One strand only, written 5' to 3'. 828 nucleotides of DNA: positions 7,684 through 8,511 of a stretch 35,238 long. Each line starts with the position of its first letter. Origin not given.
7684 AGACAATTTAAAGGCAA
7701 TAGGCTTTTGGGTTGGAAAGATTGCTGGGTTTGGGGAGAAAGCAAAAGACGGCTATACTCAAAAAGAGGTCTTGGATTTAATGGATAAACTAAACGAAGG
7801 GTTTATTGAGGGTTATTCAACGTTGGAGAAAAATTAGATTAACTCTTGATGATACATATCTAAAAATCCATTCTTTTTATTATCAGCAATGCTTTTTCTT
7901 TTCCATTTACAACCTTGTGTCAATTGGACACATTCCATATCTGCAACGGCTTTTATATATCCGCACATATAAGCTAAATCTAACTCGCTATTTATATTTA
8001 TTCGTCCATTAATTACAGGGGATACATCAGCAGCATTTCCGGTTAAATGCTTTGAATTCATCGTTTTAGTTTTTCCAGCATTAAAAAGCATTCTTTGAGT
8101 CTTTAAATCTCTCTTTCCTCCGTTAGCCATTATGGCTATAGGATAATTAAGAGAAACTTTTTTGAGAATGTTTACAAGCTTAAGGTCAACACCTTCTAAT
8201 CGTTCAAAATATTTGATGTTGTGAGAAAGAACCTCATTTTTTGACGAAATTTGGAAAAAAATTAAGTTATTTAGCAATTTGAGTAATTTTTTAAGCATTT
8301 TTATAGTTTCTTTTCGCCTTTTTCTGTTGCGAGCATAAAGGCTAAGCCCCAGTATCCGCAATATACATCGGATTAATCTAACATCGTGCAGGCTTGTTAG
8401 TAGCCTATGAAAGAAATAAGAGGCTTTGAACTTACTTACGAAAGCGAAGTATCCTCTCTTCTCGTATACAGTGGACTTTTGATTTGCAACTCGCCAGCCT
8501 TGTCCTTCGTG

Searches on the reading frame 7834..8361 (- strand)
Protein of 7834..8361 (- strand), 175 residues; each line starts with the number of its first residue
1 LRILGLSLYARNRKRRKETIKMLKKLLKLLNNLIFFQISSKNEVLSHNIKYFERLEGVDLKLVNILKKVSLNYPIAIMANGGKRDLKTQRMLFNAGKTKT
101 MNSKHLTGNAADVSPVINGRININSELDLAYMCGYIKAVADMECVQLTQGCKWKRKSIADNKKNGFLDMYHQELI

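Call 12: find_related_loci(query=window:7834-8298:-, collection=viral_contigs, flank=4000)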
Query window:7834-8298:- (154 aa) in viral_contigs; peptide patterns used: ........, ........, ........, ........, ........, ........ (x = any residue, [..] = any of these).
29 stretches matched a pattern; 1 encode a relative of the query (tblastn E <= 1e-3); 1 distinct loci.
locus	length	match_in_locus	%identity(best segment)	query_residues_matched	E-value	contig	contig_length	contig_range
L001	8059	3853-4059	42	29-97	2e-13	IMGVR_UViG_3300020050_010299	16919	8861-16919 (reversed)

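Call 13: search_protein_families(library=pfam, proteins=[window:7834-8361:-], max_evalue=0.01)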
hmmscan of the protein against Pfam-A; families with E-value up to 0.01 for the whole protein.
window:7834-8361:- (175 aa): 2 families
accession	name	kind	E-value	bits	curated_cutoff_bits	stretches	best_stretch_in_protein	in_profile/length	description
PF08291.16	Peptidase_M15_3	-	0.0059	17.2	23.2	1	56-125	17-86/108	Peptidase M15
PF13539.11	Peptidase_M15_4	-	0.006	17.6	25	0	98-153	3-59/70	D-alanyl-D-alanine carboxypeptidase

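Call 14: find_homologous_proteins(query=window:7834-8298:-, max_evalue=0.001)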
Query window:7834-8298:- (154 aa): 1 proteins with E <= 0.001 among 39 candidates.
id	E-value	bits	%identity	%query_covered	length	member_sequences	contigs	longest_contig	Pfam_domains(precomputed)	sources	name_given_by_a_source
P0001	2.4e-95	334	100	100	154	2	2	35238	-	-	-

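Call 15: find_encoding_contigs(protein=P0001, flank=10000, max_places=10)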
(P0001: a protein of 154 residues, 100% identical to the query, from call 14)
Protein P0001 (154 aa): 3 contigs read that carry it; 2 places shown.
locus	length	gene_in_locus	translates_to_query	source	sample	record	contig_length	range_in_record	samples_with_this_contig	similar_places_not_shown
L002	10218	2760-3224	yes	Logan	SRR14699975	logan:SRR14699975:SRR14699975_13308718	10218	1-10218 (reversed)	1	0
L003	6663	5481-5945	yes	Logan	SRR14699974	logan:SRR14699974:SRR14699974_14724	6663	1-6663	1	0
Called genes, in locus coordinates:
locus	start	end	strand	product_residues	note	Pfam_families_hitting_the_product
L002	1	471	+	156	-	?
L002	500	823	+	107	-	-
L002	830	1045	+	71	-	-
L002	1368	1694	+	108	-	-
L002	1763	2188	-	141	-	-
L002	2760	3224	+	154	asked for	-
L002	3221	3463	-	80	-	-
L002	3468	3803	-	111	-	PF08774:VRR_NUC (weak)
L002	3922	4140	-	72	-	-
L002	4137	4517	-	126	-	-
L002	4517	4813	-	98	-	-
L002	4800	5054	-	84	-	-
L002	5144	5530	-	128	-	-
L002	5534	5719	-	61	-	-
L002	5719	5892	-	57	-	-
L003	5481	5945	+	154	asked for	-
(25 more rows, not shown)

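Call 18: search_protein_families(library=phrogs, proteins=[window:7834-8298:-], max_evalue=0.01)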
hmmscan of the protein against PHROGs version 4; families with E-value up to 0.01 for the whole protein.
window:7834-8298:- (154 aa): 3 families
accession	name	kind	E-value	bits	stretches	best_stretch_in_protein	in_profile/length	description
phrog_465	-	lysis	7.7e-19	69.1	1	32-153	51-165/292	endolysin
phrog_1768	-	lysis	6.9e-07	28.3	1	48-136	947-1031/1577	endolysin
phrog_5115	-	moron, auxiliary metabolic gene and host takeover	0.00016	22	1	43-133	26-111/283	ferredoxin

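Call 32: search_protein_representatives(protein=window:7834-8298:-)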
Query: 154 residues. Proteins with E-value up to 0.001 (for the whole library): 398; up to 1e-10: 10; up to 1e-30: 1. The best 150 are listed.
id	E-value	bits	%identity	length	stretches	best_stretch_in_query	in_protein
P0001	7.8e-96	333.7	100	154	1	1-154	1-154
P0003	1.2e-27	112.7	46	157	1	20-154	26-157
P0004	2.9e-19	85.5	44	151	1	26-153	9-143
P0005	5.0e-19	84.7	41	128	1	27-154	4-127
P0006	4.9e-16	75.0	39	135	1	33-154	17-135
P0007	2.0e-13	66.6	36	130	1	31-154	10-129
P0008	2.5e-11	59.8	45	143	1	60-153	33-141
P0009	2.6e-11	59.7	37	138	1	29-153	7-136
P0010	3.3e-11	59.4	35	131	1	34-154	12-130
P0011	3.4e-11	59.4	40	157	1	31-134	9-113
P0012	1.6e-10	57.1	39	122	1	27-133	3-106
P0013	2.9e-10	56.3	32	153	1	31-143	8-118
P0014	5.3e-10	55.5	40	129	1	60-154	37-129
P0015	8.4e-10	54.8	42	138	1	31-101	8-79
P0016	1.5e-09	54.0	35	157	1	29-124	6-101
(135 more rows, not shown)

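Call 35: find_related_loci(query=A2, collection=viral_contigs, flank=3000)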
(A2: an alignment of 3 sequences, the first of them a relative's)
Query A2 (154 aa) in viral_contigs; peptide patterns used: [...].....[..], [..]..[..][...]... (x = any residue, [..] = any of these).
599 stretches matched a pattern (row limit reached: there are more); 472 encode a relative of the query (tblastn E <= 1e-3); the best 80 are kept; 80 distinct loci.
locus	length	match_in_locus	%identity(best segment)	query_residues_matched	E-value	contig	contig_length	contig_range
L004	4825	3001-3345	35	32-153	5e-17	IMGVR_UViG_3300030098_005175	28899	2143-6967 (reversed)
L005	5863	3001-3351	38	32-153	1e-16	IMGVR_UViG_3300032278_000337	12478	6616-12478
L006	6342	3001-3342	35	34-154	2e-16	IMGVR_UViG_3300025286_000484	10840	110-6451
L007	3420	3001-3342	35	34-154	2e-16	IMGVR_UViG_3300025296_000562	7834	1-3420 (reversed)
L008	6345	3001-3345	40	29-146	9e-16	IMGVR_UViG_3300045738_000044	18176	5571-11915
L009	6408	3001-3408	31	12-154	7e-16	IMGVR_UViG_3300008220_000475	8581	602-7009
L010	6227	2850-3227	35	29-154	1e-15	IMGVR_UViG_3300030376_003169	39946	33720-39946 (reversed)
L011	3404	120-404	38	33-132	2e-15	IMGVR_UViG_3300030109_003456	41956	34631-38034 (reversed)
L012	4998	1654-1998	39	29-146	4e-15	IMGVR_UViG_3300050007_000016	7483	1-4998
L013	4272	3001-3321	36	33-153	4e-15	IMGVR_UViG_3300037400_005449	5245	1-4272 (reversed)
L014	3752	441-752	35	29-133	5e-15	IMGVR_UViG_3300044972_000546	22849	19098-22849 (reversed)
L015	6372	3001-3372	37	29-154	9e-15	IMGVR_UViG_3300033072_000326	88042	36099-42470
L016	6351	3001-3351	35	32-153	4e-14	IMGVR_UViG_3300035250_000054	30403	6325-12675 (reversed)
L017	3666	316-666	35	33-153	1e-14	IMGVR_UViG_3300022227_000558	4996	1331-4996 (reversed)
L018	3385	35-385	35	33-153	1e-14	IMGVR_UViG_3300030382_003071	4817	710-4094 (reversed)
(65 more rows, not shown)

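Call 81: search_protein_families(library=ncbifam, proteins=[window:7834-8298:-], max_evalue=0.1)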
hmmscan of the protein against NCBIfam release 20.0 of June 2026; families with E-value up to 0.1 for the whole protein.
window:7834-8298:- (154 aa): 1 family
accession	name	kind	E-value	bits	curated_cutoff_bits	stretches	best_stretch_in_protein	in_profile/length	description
NF053624.1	PtglEndpepMepK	equivalog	0.0037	17.2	185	1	40-92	85-135/176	peptidoglycan L,D-endopeptidase MepK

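Call 82: search_protein_families(library=padloc, proteins=[window:7834-8298:-], max_evalue=0.1)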
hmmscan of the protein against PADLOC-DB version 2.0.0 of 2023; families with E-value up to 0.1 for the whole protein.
window:7834-8298:- (154 aa): 0 families
